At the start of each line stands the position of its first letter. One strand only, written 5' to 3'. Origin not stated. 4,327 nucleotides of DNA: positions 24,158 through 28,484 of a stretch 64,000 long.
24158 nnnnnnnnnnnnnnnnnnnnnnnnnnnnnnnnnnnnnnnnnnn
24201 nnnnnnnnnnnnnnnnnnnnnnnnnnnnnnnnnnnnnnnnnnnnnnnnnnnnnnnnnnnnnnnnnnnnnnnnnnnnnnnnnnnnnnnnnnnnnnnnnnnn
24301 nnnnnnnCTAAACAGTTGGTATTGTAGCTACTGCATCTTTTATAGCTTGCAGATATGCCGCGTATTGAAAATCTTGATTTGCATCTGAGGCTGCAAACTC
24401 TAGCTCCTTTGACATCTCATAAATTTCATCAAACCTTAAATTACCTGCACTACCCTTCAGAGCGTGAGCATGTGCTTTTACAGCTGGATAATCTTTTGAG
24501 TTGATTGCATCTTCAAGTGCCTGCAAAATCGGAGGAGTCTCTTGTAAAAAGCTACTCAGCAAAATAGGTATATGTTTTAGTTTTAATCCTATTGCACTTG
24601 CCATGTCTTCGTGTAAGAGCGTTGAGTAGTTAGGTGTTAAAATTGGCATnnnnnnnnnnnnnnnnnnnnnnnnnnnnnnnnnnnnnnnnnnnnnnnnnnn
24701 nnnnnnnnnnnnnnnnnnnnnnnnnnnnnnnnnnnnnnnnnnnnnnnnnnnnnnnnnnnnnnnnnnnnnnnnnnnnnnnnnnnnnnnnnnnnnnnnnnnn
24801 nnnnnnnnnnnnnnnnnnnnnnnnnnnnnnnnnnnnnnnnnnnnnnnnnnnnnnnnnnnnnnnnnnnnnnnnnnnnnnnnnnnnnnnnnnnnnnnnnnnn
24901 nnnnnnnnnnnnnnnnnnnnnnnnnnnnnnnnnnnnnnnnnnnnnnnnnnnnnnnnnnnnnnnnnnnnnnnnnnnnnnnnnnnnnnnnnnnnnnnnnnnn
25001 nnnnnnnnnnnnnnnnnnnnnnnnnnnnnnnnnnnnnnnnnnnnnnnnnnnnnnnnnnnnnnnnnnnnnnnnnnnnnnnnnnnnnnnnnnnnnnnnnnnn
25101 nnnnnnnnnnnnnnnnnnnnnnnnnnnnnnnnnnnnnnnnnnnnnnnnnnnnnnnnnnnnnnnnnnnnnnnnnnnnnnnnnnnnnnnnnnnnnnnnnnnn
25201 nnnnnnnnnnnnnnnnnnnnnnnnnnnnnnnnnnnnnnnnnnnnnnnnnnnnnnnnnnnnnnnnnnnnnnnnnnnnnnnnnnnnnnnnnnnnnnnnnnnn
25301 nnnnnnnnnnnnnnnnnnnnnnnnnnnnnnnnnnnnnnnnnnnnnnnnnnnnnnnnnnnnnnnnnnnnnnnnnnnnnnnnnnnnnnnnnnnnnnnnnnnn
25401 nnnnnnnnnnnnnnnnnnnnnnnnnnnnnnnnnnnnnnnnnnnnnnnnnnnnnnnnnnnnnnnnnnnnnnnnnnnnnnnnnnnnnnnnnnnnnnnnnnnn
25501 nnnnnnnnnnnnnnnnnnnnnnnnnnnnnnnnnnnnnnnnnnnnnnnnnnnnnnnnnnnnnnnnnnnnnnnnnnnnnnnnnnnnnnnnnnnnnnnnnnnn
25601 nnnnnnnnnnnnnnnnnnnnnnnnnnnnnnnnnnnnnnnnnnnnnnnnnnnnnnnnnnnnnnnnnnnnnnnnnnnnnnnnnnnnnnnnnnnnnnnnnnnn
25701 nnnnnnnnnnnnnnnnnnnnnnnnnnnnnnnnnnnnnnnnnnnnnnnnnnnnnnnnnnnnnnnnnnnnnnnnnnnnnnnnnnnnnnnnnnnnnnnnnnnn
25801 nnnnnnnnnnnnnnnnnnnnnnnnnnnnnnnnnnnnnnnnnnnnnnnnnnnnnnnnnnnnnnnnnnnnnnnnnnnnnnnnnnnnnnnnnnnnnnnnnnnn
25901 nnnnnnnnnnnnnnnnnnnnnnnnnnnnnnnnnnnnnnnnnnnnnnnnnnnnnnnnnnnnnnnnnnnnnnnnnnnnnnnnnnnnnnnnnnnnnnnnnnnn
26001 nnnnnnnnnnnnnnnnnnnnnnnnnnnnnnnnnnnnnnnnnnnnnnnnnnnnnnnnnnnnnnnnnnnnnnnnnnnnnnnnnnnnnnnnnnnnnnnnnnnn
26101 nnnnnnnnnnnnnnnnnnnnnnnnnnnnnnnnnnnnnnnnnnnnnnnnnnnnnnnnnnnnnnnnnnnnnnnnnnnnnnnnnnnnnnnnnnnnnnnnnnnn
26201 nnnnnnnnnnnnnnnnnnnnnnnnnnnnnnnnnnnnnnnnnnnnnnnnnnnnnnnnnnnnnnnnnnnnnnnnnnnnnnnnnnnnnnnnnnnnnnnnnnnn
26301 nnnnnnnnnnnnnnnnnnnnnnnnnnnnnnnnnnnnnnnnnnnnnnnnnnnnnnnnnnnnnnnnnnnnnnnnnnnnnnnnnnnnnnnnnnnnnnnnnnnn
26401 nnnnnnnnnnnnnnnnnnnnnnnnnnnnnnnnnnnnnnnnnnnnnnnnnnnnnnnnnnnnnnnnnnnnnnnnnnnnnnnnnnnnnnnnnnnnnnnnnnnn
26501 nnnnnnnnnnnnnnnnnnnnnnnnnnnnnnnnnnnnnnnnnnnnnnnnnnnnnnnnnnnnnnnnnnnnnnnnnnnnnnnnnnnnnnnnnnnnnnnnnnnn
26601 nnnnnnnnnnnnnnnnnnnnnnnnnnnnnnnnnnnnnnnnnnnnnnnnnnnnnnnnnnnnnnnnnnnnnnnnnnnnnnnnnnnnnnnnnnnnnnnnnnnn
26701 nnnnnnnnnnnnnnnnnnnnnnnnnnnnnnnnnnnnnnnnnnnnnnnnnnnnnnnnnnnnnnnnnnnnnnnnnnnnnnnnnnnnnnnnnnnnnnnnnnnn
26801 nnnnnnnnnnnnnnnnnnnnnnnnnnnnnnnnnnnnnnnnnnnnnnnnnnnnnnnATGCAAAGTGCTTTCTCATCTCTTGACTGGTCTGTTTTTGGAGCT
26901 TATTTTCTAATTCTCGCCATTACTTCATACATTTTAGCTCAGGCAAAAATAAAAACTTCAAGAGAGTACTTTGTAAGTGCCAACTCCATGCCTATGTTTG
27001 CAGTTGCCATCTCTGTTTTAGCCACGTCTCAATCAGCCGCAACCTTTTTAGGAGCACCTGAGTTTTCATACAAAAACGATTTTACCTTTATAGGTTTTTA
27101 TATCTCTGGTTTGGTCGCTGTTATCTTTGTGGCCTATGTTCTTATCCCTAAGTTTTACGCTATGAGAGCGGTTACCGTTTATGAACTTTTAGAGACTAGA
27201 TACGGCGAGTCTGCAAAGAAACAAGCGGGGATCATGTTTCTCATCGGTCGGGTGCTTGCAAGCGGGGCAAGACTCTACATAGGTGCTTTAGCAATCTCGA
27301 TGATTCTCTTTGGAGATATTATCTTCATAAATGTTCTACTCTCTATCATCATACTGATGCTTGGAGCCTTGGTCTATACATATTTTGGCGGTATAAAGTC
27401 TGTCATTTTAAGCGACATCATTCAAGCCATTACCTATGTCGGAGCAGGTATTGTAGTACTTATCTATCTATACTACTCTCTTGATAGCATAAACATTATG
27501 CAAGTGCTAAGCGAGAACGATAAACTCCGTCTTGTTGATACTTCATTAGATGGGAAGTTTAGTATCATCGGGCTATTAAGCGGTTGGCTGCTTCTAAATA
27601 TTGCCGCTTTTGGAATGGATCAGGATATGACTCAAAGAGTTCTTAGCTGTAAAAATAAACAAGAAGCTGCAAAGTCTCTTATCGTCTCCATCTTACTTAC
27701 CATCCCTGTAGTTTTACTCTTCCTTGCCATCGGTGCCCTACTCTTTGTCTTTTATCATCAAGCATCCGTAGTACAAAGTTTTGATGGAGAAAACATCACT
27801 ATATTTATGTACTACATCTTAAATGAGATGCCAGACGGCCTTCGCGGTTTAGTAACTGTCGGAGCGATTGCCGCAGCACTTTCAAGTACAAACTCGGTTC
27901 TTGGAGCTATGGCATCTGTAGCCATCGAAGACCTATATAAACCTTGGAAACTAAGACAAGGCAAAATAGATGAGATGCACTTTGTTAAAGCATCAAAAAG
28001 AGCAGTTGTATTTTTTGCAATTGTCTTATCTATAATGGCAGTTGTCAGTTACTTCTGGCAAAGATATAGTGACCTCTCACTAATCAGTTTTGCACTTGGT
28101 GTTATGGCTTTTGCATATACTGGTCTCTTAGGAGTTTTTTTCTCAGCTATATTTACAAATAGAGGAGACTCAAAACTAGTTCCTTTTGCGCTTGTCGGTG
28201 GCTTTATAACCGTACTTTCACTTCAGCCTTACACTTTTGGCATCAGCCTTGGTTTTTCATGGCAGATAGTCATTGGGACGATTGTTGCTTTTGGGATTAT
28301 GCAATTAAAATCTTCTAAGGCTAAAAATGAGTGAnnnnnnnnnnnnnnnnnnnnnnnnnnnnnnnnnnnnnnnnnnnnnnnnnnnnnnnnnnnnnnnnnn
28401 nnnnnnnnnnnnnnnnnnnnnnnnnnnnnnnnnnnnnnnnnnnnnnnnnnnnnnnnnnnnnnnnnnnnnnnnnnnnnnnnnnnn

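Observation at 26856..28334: SSS-family symporter as candidate (anhydro-)MurNAc importer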

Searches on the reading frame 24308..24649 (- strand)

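Call 8: search_protein_families(library=ncbifam, proteins=[window:24308-24649:-], max_evalue=0.00001)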
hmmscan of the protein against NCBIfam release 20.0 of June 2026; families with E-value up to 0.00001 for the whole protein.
window:24308-24649:- (113 aa): 2 families
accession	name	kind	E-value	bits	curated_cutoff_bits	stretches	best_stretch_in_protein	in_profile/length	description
TIGR02956.1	TMAO_torS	equivalog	1.9e-07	29.6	676.5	1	25-106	878-959/967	TMAO reductase system sensor histidine kinase/response regulator TorS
NF041948.1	Phrelay_LuxU_Vib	equivalog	9.8e-06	25.9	140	0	16-90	12-84/110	quorum-sensing phosphorelay protein LuxU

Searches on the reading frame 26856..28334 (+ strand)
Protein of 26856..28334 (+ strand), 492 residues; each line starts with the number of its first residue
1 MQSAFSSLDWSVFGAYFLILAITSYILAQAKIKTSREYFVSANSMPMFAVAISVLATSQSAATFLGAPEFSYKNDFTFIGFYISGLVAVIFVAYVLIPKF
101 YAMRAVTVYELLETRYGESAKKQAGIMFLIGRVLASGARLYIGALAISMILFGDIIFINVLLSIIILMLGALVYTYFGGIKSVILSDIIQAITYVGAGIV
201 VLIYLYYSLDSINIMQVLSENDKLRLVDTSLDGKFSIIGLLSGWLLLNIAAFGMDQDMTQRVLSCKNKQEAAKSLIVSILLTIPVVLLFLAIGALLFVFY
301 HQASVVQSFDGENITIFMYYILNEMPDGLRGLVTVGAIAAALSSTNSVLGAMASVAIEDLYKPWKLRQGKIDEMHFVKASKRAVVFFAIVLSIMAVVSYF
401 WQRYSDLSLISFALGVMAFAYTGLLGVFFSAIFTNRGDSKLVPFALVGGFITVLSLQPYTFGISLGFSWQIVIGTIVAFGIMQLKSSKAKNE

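Call 3: search_protein_families(library=pfam, proteins=[window:26856-28334:+])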
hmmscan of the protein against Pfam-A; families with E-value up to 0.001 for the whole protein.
window:26856-28334:+ (492 aa): 1 family
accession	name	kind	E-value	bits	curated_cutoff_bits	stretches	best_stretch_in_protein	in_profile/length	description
PF00474.23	SSF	-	6.2e-28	98.2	22.8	1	38-430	1-392/406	Sodium:solute symporter family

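Call 4: search_protein_families(library=ncbifam, proteins=[window:26856-28334:+])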
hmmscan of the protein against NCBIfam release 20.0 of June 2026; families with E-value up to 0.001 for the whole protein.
window:26856-28334:+ (492 aa): 5 families
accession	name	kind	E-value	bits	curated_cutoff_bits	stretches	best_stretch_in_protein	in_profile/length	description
TIGR00813.1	sss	superfamily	2.7e-46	158.5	184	1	38-431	1-398/411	sodium/solute symporter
NF007790.0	PRK10484.1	equivalog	1.8e-37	129.4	401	1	14-486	11-480/527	solute:sodium symporter family transporter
TIGR02119.1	panF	equivalog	5.7e-22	78.4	328.05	1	18-474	15-457/471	sodium/pantothenate symporter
TIGR02121.1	Na_Pro_sym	equivalog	1.6e-12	47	515.5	1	12-476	6-456/488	sodium/proline symporter PutP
TIGR03648.1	Na_symport_lg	subfamily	5.3e-08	31.8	320.75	1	315-432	348-461/547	VC_2705 family sodium/solute symporter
